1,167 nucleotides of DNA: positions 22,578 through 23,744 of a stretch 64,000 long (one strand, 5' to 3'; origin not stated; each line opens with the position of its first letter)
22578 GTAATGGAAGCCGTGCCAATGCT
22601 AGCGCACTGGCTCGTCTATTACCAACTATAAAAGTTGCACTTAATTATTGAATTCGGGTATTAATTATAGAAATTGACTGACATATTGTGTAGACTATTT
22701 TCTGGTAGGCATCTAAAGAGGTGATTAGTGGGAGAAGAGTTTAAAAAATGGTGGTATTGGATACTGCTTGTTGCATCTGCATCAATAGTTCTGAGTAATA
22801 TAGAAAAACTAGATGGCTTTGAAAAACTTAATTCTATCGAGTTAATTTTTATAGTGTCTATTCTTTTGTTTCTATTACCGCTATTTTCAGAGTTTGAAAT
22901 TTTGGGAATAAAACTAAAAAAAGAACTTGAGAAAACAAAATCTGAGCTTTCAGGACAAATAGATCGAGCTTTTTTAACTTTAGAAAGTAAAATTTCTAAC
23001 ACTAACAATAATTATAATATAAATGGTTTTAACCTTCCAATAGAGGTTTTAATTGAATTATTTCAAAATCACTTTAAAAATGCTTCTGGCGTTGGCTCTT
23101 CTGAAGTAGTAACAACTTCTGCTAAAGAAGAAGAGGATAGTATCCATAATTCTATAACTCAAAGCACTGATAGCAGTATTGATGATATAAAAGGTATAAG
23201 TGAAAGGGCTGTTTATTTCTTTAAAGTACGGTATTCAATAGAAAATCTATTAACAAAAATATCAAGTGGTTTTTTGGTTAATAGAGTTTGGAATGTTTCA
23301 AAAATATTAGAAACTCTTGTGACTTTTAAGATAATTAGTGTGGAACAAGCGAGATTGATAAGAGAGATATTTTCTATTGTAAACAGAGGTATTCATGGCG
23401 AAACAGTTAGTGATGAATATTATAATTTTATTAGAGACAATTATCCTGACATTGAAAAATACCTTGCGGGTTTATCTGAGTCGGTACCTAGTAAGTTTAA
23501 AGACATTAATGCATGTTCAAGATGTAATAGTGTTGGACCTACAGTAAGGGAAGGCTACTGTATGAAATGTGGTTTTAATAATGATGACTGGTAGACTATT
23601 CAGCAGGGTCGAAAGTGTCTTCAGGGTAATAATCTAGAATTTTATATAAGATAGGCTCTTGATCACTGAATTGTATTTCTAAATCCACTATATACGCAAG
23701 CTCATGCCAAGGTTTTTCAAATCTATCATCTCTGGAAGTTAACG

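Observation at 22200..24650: tRNA-Leu-adjacent islet: IS30 transposase remnant plus convergent TM/zinc-ribbon gene and unknown 268-aa gene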

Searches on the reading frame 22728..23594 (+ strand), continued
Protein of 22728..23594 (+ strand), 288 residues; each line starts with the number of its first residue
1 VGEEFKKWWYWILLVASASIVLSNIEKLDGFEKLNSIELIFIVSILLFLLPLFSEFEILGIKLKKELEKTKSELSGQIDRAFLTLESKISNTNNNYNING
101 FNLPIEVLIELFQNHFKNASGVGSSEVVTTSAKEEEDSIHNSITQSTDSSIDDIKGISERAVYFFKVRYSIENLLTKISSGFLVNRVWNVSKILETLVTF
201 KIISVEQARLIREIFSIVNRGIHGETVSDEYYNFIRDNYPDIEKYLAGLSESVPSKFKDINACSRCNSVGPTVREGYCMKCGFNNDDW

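Call 76: find_related_loci(query=A2, collection=metagenome_contigs, flank=5000)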
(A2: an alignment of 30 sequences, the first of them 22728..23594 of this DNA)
Query A2 (288 aa) in metagenome_contigs; peptide patterns used: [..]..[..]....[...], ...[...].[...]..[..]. (x = any residue, [..] = any of these).
227 stretches matched a pattern; 129 encode a relative of the query (tblastn E <= 1e-3); the best 80 are kept; 80 distinct loci.
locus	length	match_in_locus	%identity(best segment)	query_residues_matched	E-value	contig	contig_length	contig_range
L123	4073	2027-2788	31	6-287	2e-37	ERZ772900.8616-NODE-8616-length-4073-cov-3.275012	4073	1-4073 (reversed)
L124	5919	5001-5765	31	6-287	5e-36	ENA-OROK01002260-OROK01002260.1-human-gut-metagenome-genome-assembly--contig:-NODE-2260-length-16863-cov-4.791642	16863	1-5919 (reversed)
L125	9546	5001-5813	33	8-288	6e-36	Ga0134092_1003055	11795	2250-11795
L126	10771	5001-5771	30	6-287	1e-33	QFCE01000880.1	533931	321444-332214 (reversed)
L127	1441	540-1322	33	6-288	2e-33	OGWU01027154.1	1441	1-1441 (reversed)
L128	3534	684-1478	34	6-287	2e-31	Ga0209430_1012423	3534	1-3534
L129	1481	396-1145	30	8-287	1e-31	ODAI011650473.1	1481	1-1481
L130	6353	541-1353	33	8-288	1e-29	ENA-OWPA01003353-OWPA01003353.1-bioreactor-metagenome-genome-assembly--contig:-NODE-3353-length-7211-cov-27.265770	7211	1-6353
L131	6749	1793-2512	31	9-288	1e-28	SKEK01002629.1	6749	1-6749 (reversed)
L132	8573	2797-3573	32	6-287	1e-28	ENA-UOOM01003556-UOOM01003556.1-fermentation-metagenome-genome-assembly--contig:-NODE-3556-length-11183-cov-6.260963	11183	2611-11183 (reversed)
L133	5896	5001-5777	32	6-287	9e-29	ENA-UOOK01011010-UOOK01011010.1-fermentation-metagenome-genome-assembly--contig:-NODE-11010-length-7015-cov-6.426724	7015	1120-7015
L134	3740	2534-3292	33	6-283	2e-28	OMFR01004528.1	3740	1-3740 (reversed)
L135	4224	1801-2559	33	6-283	2e-28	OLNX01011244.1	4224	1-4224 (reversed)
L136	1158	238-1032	32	6-288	2e-29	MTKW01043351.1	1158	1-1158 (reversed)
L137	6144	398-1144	29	6-284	2e-28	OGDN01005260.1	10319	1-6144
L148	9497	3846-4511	34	6-246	2e-24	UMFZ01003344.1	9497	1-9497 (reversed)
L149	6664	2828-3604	30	6-287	3e-24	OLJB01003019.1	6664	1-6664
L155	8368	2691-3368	27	28-282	2e-21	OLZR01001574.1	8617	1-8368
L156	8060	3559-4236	27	28-282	2e-21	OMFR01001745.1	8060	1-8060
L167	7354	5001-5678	29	28-282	6e-20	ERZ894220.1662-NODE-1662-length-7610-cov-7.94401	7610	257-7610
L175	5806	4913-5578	33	7-246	1e-19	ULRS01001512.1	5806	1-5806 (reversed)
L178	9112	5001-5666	33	7-246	1e-19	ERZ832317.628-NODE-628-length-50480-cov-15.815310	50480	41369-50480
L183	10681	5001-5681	32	6-253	2e-19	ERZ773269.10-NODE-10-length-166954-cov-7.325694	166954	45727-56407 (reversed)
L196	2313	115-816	30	5-247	1e-16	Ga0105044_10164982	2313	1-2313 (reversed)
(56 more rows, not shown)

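Call 79: search_protein_families(library=pfam, proteins=[L148:1413-2702:+, L183:5795-6073:+, L178:5879-6673:+, L155:4177-5055:+, L114:2814-4220:+, L175:3290-4753:+, L156:4348-4866:+, L167:4393-4794:+, L149:3696-4700:+, L196:830-1273:+], max_evalue=0.0001)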
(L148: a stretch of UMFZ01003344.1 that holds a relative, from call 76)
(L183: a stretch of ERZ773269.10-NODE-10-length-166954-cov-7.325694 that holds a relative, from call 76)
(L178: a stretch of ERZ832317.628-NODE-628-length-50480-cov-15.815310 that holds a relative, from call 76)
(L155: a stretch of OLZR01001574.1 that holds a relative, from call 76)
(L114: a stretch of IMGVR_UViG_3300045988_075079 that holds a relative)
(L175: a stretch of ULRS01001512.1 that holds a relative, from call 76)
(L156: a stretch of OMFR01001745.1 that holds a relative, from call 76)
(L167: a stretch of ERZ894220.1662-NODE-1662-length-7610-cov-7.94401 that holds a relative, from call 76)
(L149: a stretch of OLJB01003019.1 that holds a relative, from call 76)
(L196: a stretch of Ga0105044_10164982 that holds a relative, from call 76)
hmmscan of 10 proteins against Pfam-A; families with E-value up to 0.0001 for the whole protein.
L148:1413-2702:+ (429 aa): 0 families

L183:5795-6073:+ (92 aa): 0 families

L178:5879-6673:+ (264 aa): 2 families
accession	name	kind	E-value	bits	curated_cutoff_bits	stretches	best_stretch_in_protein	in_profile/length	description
PF00239.26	Resolvase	-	2.7e-24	86.3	23.3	1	8-165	1-144/145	Resolvase, N terminal domain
PF07508.19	Recombinase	-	1.7e-05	25.4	21.1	0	189-254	2-64/102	Recombinase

L155:4177-5055:+ (292 aa): 1 family
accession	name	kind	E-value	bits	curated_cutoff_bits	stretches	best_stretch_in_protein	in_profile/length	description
PF01520.23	Amidase_3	-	2.2e-22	80.3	27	1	9-177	6-173/174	N-acetylmuramoyl-L-alanine amidase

L114:2814-4220:+ (468 aa): 0 families

L175:3290-4753:+ (487 aa): 0 families

L156:4348-4866:+ (172 aa): 1 family
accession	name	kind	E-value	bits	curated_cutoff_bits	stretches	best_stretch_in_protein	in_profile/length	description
PF05105.17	Phage_holin_4_1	-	1.1e-29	103.3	22.2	1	29-151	1-114/116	Bacteriophage holin family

L167:4393-4794:+ (133 aa): 1 family
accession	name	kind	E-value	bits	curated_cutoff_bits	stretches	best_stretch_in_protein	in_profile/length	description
PF02839.19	CBM_5_12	-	5e-21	74.9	26.2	2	35-75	2-43/44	Carbohydrate-binding module family 5/12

L149:3696-4700:+ (334 aa): 1 family
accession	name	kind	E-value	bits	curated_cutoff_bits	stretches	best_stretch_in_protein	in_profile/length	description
PF00145.23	DNA_methylase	-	2.2e-36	126.3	22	1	1-164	4-166/324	C-5 cytosine-specific DNA methylase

L196:830-1273:+ (147 aa): 0 families

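Call 105: search_dna_similar(query=window:22728-23594:+, collection=plasmids, mode=protein, max_evalue=0.001, max_rows=15)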
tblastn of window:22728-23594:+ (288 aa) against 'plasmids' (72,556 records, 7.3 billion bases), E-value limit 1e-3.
Records with a match: 1; places in all: 1; records where one place covers at least 80% of the query: 0.
Best place of each record, by identity: <60% 1.
By first word of the organism name: Cetobacterium 1.
By predicted mobility (MOB-suite, as given by PLSDB): non-mobilizable 1.
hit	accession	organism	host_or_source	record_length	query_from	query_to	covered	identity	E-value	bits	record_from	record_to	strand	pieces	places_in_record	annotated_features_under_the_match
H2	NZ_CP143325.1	Cetobacterium somerae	intestine of Yellow Catfish,pure culture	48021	156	288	46%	33.8%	1e-13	79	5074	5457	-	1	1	hypothetical protein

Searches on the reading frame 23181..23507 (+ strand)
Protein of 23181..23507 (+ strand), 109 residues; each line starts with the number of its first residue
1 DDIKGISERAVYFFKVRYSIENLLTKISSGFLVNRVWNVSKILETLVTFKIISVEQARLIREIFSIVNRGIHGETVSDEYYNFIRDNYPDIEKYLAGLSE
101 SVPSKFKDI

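Call 73: search_solved_structures(query=A3, max_evalue=10, show_alignments=4)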
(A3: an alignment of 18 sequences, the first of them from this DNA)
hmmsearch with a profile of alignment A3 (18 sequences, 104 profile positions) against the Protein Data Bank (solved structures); distinct sequences matched with E-value up to 10: 9.
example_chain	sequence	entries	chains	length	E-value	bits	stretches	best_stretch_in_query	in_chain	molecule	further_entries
3s0c_A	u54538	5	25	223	0.38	14.3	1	45-87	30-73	Probable transaldolase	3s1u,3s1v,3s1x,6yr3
3s1w_A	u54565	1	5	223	0.39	14.3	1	45-87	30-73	Probable transaldolase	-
6ys0_A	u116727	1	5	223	0.4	14.3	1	45-87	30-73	Probable transaldolase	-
6yrt_A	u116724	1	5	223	0.42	14.2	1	46-87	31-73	Transaldolase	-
6yrm_A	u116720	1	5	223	0.45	14.1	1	46-87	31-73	Probable transaldolase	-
6yre_A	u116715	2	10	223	0.6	13.7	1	46-87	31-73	Probable transaldolase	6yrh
3p8c_E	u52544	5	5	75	0.79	13.3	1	68-101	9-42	Probable protein BRICK1 | Protein BRICK1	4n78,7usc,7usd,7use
1jjv_A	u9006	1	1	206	0.96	13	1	12-48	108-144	DEPHOSPHO-COA KINASE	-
4rf6_A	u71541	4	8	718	2.6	11.7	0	62-75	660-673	Arginine kinase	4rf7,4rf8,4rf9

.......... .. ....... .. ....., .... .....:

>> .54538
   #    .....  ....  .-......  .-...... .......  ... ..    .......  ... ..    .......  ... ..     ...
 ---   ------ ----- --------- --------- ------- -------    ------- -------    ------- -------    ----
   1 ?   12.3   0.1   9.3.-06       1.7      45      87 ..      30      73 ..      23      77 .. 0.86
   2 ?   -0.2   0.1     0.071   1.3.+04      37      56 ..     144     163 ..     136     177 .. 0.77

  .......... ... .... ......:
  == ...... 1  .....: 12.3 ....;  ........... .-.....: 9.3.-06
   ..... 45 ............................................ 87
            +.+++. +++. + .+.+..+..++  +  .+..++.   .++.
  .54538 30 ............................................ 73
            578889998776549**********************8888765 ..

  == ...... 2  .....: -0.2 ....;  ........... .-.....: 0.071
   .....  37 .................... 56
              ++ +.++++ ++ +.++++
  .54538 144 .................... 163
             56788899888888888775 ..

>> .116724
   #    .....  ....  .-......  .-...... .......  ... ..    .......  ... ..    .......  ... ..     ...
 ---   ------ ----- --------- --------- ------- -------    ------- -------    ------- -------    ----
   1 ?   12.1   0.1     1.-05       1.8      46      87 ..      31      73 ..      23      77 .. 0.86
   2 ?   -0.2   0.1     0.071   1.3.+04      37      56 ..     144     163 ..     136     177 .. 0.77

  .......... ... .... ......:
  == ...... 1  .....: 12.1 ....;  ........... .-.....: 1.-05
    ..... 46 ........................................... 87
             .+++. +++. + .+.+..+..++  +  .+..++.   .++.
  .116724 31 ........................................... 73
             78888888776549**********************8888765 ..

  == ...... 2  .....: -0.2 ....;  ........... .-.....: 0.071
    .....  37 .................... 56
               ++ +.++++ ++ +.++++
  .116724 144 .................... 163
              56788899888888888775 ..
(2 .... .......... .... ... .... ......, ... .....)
